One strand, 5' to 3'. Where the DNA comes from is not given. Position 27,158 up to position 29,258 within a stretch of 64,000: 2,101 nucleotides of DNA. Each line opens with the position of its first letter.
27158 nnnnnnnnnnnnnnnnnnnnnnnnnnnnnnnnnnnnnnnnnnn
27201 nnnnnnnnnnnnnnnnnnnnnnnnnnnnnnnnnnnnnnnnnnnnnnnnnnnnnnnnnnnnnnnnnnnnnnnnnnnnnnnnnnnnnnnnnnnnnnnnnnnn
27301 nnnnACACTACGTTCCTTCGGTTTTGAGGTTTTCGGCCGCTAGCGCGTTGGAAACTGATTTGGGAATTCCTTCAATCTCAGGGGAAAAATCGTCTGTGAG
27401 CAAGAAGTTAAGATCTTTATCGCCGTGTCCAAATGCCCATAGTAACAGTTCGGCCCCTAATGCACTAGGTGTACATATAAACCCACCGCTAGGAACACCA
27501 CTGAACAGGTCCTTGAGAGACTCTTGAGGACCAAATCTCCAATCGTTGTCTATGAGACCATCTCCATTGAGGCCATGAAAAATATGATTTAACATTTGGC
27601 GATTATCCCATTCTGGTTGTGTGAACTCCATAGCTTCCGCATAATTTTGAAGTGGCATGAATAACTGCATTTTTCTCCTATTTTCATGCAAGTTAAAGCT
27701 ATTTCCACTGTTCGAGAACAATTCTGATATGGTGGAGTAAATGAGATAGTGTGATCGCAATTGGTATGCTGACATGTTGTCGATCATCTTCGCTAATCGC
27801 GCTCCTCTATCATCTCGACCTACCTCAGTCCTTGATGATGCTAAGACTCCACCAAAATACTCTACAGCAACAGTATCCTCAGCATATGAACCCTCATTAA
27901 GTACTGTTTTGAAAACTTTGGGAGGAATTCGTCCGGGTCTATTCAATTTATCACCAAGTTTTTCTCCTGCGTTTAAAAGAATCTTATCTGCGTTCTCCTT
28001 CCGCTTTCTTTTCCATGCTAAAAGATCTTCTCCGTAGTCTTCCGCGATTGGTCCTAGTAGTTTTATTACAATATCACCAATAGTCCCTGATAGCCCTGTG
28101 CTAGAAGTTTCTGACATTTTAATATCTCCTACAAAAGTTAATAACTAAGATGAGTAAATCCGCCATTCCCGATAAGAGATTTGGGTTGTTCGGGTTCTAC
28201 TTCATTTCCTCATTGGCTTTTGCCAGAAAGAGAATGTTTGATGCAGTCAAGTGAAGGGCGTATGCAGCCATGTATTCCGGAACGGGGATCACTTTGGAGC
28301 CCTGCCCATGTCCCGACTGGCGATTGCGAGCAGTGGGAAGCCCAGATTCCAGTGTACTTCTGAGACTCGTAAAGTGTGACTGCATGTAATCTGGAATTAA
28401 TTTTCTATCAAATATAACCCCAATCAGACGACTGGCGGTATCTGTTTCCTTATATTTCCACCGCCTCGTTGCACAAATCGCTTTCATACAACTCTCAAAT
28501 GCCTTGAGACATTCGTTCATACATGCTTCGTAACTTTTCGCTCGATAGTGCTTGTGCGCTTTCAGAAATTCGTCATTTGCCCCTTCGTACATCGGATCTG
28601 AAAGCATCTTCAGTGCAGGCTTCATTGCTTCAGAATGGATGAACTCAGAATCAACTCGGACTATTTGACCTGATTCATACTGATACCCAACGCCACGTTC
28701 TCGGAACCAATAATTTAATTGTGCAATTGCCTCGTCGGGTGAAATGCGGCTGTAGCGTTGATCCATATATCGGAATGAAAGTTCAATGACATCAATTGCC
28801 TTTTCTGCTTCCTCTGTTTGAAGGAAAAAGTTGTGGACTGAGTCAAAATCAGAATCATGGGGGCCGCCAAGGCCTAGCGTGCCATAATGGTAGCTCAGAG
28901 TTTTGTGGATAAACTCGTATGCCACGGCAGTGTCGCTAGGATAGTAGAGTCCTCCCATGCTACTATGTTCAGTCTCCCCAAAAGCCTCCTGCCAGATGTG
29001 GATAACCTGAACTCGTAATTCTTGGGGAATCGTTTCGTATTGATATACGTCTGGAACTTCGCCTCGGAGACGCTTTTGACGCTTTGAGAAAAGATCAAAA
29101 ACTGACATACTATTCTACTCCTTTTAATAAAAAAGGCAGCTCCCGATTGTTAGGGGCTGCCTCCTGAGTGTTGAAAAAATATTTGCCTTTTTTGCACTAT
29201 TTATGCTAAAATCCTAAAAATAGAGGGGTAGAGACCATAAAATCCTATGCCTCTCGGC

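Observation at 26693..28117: Two-gene module: Abi-alpha-like protein plus HExxH metallopeptidase-like protein (possibly an undescribed defense pair)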

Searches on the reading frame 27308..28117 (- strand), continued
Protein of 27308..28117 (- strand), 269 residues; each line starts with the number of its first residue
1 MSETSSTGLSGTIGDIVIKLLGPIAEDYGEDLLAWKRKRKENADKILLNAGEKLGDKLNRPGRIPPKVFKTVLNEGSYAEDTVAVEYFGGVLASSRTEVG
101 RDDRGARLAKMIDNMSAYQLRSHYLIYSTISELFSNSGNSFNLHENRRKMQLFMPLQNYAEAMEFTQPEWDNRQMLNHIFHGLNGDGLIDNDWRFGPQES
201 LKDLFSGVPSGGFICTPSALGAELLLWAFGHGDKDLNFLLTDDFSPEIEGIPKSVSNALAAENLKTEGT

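Call 57: search_protein_families(library=pfam, alignment_id=A7, max_evalue=0.001)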
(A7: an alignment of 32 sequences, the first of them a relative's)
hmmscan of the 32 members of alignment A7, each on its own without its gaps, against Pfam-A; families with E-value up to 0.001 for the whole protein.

A. member 1, L001:8860-9852:+ (330 aa): 1 family
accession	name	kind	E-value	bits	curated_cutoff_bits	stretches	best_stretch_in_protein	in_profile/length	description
PF09516.16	RE_CfrBI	-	8e-25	88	25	1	8-248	4-256/257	CfrBI restriction endonuclease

B. families by the number of members that match (of 32 scanned): 55 families (the first 25 are shown)
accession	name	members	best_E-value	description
PF00589.27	Phage_integrase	2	1.2e-35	Phage integrase family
PF13286.11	HD_assoc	2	1.2e-15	Phosphohydrolase-associated domain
PF01966.28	HD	2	1.3e-14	HD domain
PF00291.31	PALP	1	1.6e-74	Pyridoxal-phosphate dependent enzyme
PF22809.1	DUF7014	1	3.9e-45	Domain of unknown function (DUF7014)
PF09509.15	Hypoth_Ymh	1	3.6e-43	Protein of unknown function (Hypoth_ymh)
PF00580.27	UvrD-helicase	1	1.4e-41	UvrD/REP helicase N-terminal domain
PF15780.11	ASH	1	1.5e-38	Abnormal spindle-like microcephaly-assoc'd, ASPM-SPD-2-Hydin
PF01869.26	BcrAD_BadFG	1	8.1e-34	BadF/BadG/BcrA/BcrD ATPase family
PF03466.25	LysR_substrate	1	1.6e-30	LysR substrate binding domain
PF22073.2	Cep192_D4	1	1e-29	Cep192 domain 4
PF13361.12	UvrD_C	1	1.2e-28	UvrD-like helicase C-terminal domain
PF22544.2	HYDIN_VesB_CFA65-like_Ig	1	2.3e-25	HYDIN/CFA65/VesB-like, Ig-like domain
PF09516.16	RE_CfrBI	1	8e-25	CfrBI restriction endonuclease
PF12371.14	TMEM131_like_N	1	5.8e-23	Transmembrane protein 131-like N-terminal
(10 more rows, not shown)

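Call 58: find_homologous_proteins(query=L076:9944-10732:+)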
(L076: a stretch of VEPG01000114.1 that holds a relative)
Query L076:9944-10732:+ (262 aa): 261 proteins with E <= 0.001 among 1385 candidates; the best 120 are listed.
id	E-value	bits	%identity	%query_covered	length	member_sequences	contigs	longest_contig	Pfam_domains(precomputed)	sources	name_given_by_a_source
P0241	7.2e-173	591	100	100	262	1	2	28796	PF14337.14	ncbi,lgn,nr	ncbi:MAG: DUF4393 domain-containing protein [Desulfuromonas sp.]|nr:DUF4393 domain-containing protei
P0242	2.3e-118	412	71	96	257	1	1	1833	-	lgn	-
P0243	9.5e-115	401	69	96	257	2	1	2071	-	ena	-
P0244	1.7e-114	400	67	97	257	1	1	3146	PF14337.14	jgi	jgi:hypothetical protein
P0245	2.6e-114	399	67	97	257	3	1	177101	-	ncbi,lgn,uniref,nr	ncbi:hypothetical protein IB227_17180 [Stenotrophomonas sp. STM01]|uniref:hypothetical protein n=1 T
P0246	6.2e-112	391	66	97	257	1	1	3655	PF14337.14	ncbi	-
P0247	8.3e-112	391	66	97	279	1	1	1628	PF14337.14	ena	-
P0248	1.5e-111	390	67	97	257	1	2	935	-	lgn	-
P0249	4.8e-111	388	65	96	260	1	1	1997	-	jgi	jgi:hypothetical protein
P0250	7.7e-111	388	67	96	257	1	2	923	-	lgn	-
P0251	4.9e-110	385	66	97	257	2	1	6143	-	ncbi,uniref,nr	ncbi:hypothetical protein K7B09_12485 [Thermomonas sp. RSS23]|uniref:DUF4393 domain-containing prote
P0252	1.1e-107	378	64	97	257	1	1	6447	-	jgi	jgi:hypothetical protein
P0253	4.6e-105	369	61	98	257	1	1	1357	-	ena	-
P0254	9.8e-104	365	63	98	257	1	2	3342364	-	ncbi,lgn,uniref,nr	ncbi:hypothetical protein [Cyanobium gracile]|uniref:Uncharacterized protein n=1 Tax=Cyanobium graci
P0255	5.5e-102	359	59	97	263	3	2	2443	-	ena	-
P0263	1.1e-96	341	60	99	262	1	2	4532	PF14337.14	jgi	jgi:hypothetical protein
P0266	3.7e-96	340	58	97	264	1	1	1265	PF14337.14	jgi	jgi:hypothetical protein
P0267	1.1e-95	338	58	96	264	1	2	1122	PF14337.14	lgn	-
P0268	2.5e-95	337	59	99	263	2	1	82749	PF14337.14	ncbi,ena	-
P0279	4.7e-93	329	58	97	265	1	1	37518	PF14337.14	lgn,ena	-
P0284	7.8e-92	326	57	98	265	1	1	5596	PF14337.14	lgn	-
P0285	8.5e-92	325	56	98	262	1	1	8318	PF14337.14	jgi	jgi:hypothetical protein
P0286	1.0e-91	325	58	96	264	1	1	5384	PF14337.14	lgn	-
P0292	7.9e-91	322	56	95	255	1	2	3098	PF14337.14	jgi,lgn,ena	-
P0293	1.7e-90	321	56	97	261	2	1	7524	PF14337.14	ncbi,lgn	-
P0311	4.2e-87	310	52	99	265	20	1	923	PF14337.14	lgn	-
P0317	5.6e-86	306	55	94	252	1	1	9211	PF14337.14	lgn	-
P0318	1.2e-85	305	51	99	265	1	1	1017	PF14337.14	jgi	jgi:hypothetical protein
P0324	4.6e-84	300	54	96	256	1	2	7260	PF14337.14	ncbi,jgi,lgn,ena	-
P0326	1.0e-83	299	53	96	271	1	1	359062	PF14337.14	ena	-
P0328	1.7e-83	298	56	94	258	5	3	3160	PF14337.14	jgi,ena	jgi:hypothetical protein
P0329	2.9e-83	297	54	96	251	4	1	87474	PF14337.14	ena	-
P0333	2.0e-82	295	56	91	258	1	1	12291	PF14337.14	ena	-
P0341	1.1e-81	292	51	98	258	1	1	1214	PF14337.14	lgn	-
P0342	1.5e-81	292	55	88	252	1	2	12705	PF14337.14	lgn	-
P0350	9.2e-81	289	54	90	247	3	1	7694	PF14337.14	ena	-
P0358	1.1e-79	286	55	92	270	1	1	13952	PF14337.14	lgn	-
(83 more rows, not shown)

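Call 66: find_related_loci(query=A3, collection=viral_contigs, flank=8000)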
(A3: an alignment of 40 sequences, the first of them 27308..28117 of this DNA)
Query A3 (269 aa) in viral_contigs; peptide patterns used: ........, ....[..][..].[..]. (x = any residue, [..] = any of these).
11 stretches matched a pattern; 4 encode a relative of the query (tblastn E <= 1e-3); 4 distinct loci.
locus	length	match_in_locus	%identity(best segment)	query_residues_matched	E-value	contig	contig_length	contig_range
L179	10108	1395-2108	48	19-256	9e-75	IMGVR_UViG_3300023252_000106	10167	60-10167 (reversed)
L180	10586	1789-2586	47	5-266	1e-74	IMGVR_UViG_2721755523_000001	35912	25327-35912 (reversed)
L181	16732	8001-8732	48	19-263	2e-74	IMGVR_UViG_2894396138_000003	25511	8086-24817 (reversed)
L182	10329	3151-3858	37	15-249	1e-47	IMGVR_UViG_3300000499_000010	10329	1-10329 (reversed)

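Call 71: search_dna_similar(query=window:27308-28117:-, collection=plasmids, mode=protein, max_evalue=0.001, max_rows=25)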
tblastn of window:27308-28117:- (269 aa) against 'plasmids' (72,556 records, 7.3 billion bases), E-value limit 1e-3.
No match.

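Call 79: search_protein_families(library=pfam, proteins=[L002:9091-9918:+, L149:6861-7637:+, L145:9177-9818:+, L145:10189-10839:+, L146:2725-4191:+, L147:7107-8033:+], max_evalue=0.1)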
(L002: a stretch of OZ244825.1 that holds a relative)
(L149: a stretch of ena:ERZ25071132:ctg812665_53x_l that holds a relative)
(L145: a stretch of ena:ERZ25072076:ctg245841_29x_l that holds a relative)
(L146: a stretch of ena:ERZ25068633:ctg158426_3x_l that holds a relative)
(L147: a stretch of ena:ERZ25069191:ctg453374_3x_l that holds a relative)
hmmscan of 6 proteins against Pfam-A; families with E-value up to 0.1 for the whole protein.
L002:9091-9918:+ (275 aa): 0 families

L149:6861-7637:+ (258 aa): 2 families
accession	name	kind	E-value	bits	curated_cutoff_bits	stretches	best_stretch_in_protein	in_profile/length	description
PF13365.12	Trypsin_2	-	1.8e-05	25.9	27.6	1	26-191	1-135/144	Trypsin-like peptidase domain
PF24251.1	DUF7453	-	0.018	14.4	26.2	1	147-190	404-447/460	Family of unknown function (DUF7453)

L145:9177-9818:+ (213 aa): 2 families
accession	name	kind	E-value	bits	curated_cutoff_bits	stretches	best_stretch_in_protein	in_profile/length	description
PF24742.1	ARM_CUL7_CUL9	-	0.052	14.1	27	0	92-130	111-148/172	CUL7/CUL9 ARM repeat domain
PF05949.17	DUF881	-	0.091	13.1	25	0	123-154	24-55/146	Bacterial protein of unknown function (DUF881)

L145:10189-10839:+ (216 aa): 2 families
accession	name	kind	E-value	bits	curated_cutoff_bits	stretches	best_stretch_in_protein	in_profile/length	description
PF05154.21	TM2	-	1.7e-07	31.8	27.9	1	83-123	4-43/51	TM2 domain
PF18935.5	DUF5683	-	0.0083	16.6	26.7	1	83-143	2-61/151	Family of unknown function (DUF5683)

L146:2725-4191:+ (488 aa): 0 families

L147:7107-8033:+ (308 aa): 26 families (the best 25 are shown)
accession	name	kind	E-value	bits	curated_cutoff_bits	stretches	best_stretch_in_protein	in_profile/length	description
PF00515.34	TPR_1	-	9.8e-54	177.5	27.8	6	50-82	2-34/34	Tetratricopeptide repeat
PF07719.23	TPR_2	-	4.7e-42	139.1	27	5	257-288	3-34/34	Tetratricopeptide repeat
PF13181.12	TPR_8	-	1.1e-39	131.6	25.7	4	258-288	4-34/34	Tetratricopeptide repeat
PF13414.12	TPR_11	-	1.4e-31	108.3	26.8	5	56-97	1-42/42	TPR repeat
PF13431.12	TPR_17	-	5.7e-27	92.1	24.4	2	213-244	3-34/34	Tetratricopeptide repeat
PF13432.12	TPR_16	-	1.3e-22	80.3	32.7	3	55-116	3-64/65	Tetratricopeptide repeat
PF13371.12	TPR_9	-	2.2e-21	76.1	35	2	59-117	5-63/73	Tetratricopeptide repeat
PF13428.12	TPR_14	-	1.3e-16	59.9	23.5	0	85-121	3-39/44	Tetratricopeptide repeat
PF13424.12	TPR_12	-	1.2e-13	51.5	30.1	4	86-148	6-76/77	Tetratricopeptide repeat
PF14559.12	TPR_19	-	2.8e-12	47.2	25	2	60-114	2-56/68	Tetratricopeptide repeat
PF13174.12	TPR_6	-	5.9e-10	39.6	26.3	0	90-116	7-33/33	Tetratricopeptide repeat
PF13176.12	TPR_7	-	4e-08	33.2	27.9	0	59-82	9-32/36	Tetratricopeptide repeat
PF25575.1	TPR_BSK1_C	-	8.2e-07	29.4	42.2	1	51-116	44-110/118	Serine/threonine-protein kinase BSK1-like, TPR repeats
PF23914.1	TPR_CcmH_CycH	-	3.7e-06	27.3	42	0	110-150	43-83/158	Cytochrome c-type biogenesis protein H TPR domain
PF24575.1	TPR_Slam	-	1.2e-05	26.1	35.2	0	94-116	58-80/104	Surface lipoprotein assembly modifier, N-terminal TPR repeats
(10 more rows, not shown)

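Call 82: fold_search(model_id=the predicted structure, library=viral)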
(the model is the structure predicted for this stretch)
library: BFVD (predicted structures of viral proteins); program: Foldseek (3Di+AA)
matches with E <= 10: 68; with E <= 0.001: 0
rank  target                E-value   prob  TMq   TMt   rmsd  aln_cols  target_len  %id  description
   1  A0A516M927            3.0e-01  0.09  0.14  0.07  22.9       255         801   16  (no name in the UniProt tables at hand)
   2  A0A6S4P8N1            1.2e+00  0.06  0.15  0.07  22.8       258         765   11  DNA-directed RNA polymerase [uncultured phage_MedDCM-OCT-S38-C3]
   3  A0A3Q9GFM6            1.3e+00  0.05  0.16  0.07  22.8       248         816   12  DNA-directed RNA polymerase [Aeromonas phage ZPAH7]
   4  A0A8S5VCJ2            1.4e+00  0.08  0.20  0.24  12.6       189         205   10  Uncharacterized protein [Siphoviridae sp. ctyg07]
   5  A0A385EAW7            1.5e+00  0.03  0.13  0.11  20.1       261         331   14  Uncharacterized protein [Caulobacter phage CcrPW]
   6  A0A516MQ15            1.6e+00  0.04  0.15  0.16  27.0       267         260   10  (no name in the UniProt tables at hand)
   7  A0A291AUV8            1.7e+00  0.41  0.32  0.37   7.9       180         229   13  (no name in the UniProt tables at hand)
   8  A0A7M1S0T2            2.0e+00  0.05  0.13  0.13  26.3       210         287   14  Uncharacterized protein [uncultured phage cr127_1]
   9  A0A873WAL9            2.6e+00  0.03  0.12  0.11  23.4       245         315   17  (no name in the UniProt tables at hand)
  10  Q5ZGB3                2.7e+00  0.14  0.19  0.32   9.0       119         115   18  (no name in the UniProt tables at hand)
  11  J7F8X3                2.9e+00  0.04  0.18  0.08  25.3       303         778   10  Putative structural protein [Agrobacterium phage 7-7-1]
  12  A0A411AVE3            3.0e+00  0.09  0.19  0.19  11.5       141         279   13  (no name in the UniProt tables at hand)
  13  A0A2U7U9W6            3.0e+00  0.02  0.13  0.09  21.0       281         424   12  Ring domain containing protein [Pandoravirus quercus]
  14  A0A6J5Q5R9            3.2e+00  0.12  0.17  0.18   7.5        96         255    9  Helix-turn-helix domain containing protein [uncultured Caudovirales phage]
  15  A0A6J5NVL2            3.5e+00  0.03  0.14  0.06  22.5       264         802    9  DNA-directed RNA polymerase [uncultured Caudovirales phage]
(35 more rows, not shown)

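Call 84: find_encoding_contigs(protein=P0006, flank=6000, max_places=2)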
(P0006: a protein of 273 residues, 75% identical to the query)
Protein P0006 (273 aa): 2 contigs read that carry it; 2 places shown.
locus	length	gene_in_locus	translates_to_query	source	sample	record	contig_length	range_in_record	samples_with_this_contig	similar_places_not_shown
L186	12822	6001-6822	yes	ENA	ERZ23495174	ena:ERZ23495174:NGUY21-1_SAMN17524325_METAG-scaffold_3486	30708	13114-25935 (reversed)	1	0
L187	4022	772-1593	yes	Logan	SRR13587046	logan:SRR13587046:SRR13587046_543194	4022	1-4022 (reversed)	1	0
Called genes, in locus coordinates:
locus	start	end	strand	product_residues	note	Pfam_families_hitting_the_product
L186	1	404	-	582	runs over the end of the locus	PF00772:DnaB, PF13148:DUF3987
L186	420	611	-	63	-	-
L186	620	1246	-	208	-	-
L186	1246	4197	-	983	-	-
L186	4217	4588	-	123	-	-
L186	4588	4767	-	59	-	-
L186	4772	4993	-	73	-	-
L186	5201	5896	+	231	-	PF01381:HTH_3, PF00717:Peptidase_S24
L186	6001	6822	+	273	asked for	-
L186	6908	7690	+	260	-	PF13365:Trypsin_2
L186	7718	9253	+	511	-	PF00239:Resolvase, PF07508:Recombinase, PF13408:Zn_ribbon_recom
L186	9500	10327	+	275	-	PF01370:Epimerase, PF13460:NAD_binding_10 (weak)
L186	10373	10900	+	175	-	PF01833:TIG, PF00404:Dockerin_1 (faint)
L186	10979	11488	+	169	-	-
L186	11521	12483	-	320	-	PF00291:PALP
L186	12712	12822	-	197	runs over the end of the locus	PF00483:NTP_transferase (weak), PF25084:LbH_EIF2B (faint), PF00132:Hexapep (faint), PF25087:GMPPB_C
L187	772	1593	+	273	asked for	-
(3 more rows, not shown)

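Call 85: find_encoding_contigs(protein=P0010, flank=6000, max_places=3)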
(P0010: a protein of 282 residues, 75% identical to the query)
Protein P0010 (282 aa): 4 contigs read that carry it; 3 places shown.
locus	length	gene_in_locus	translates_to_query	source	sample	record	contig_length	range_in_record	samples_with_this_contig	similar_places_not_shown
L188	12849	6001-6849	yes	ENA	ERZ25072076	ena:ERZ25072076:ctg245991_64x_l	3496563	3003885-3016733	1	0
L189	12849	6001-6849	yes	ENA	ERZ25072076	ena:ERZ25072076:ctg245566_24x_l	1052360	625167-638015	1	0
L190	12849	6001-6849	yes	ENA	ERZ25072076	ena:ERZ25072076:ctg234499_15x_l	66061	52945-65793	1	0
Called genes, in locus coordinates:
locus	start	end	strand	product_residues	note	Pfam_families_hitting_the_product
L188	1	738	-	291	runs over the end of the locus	-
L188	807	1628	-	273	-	PF05853:BKACE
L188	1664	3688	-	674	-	-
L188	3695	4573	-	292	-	PF01261:AP_endonuc_2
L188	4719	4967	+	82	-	PF00717:Peptidase_S24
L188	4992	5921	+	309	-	PF18863:AbiJ_NTD4, PF05168:HEPN (faint), PF14355:Abi_C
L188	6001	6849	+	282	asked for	-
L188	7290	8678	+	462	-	-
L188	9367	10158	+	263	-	-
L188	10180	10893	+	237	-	-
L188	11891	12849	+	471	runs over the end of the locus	-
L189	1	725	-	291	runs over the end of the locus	-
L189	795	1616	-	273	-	PF05853:BKACE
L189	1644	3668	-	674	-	-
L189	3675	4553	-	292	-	PF01261:AP_endonuc_2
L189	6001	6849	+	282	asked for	-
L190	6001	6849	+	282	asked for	-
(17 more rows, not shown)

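Call 96: list_cluster_members(proteins=[P0001, P0121])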
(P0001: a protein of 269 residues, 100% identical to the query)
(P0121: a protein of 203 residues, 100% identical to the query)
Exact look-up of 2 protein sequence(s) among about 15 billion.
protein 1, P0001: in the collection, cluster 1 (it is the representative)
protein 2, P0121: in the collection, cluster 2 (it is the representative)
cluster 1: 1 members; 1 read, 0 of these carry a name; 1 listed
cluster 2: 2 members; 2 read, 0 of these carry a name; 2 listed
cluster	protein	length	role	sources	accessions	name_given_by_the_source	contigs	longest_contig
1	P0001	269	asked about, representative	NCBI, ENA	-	-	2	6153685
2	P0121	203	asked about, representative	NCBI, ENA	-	-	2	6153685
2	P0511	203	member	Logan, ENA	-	-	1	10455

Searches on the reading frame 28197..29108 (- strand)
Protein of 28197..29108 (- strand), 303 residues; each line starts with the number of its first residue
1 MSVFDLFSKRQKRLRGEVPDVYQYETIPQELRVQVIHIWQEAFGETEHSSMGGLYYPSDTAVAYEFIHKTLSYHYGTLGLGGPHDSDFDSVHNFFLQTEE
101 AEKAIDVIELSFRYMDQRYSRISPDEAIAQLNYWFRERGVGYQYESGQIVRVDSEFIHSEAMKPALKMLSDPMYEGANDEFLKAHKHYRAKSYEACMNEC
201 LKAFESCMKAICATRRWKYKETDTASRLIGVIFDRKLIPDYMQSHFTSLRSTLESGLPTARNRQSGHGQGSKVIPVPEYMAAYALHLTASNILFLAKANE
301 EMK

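Call 3: search_protein_families(library=pfam, proteins=[window:28197-29108:-], max_evalue=1)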
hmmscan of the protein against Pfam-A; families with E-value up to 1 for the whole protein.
window:28197-29108:- (303 aa): 4 families
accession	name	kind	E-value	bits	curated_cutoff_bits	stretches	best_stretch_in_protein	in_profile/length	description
PF22809.1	DUF7014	-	1.3e-44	151.9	27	1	171-301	6-136/137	Domain of unknown function (DUF7014)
PF18863.6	AbiJ_NTD4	-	1.9e-20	74.3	34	1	5-164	1-149/152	AbiJ N-terminal domain 4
PF05168.19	HEPN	-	2.6e-05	24.8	22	1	175-249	6-80/117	HEPN domain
PF07822.16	Toxin_13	-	0.14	12.8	21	1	191-210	7-26/55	Neurotoxin B-IV-like protein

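Call 4: search_protein_families(library=padloc, proteins=[window:28197-29108:-], max_evalue=1)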
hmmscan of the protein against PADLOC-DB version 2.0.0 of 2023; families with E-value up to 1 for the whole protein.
window:28197-29108:- (303 aa): 1 family
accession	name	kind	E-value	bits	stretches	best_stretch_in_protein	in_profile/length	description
PDLC04997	PDC-S32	-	3.7e-10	38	1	6-214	9-209/285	-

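Call 5: search_protein_families(library=ncbifam, proteins=[window:28197-29108:-], max_evalue=10)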
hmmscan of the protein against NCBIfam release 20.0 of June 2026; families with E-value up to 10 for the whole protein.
window:28197-29108:- (303 aa): 2 families
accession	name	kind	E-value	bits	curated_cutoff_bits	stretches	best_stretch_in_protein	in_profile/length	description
NF046078.1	STM4504_CBY0614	subfamily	2e-109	365.2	150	1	23-296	1-280/281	STM4504/CBY_0614 family protein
NF009226.0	PRK12576.1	equivalog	0.039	13.3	344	1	146-217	165-236/317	succinate dehydrogenase/fumarate reductase iron-sulfur subunit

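Call 6: search_protein_families(library=phrogs, proteins=[window:28197-29108:-], max_evalue=10)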
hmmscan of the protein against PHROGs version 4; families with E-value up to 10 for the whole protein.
window:28197-29108:- (303 aa): 3 families
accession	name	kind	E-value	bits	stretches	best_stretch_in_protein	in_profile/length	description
phrog_20794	-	unknown function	5.1e-109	365.1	1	1-301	1-305/309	-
phrog_37471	-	unknown function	0.052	14.8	1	108-147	27-65/98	-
phrog_15219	-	unknown function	0.15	13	0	202-221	34-53/56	-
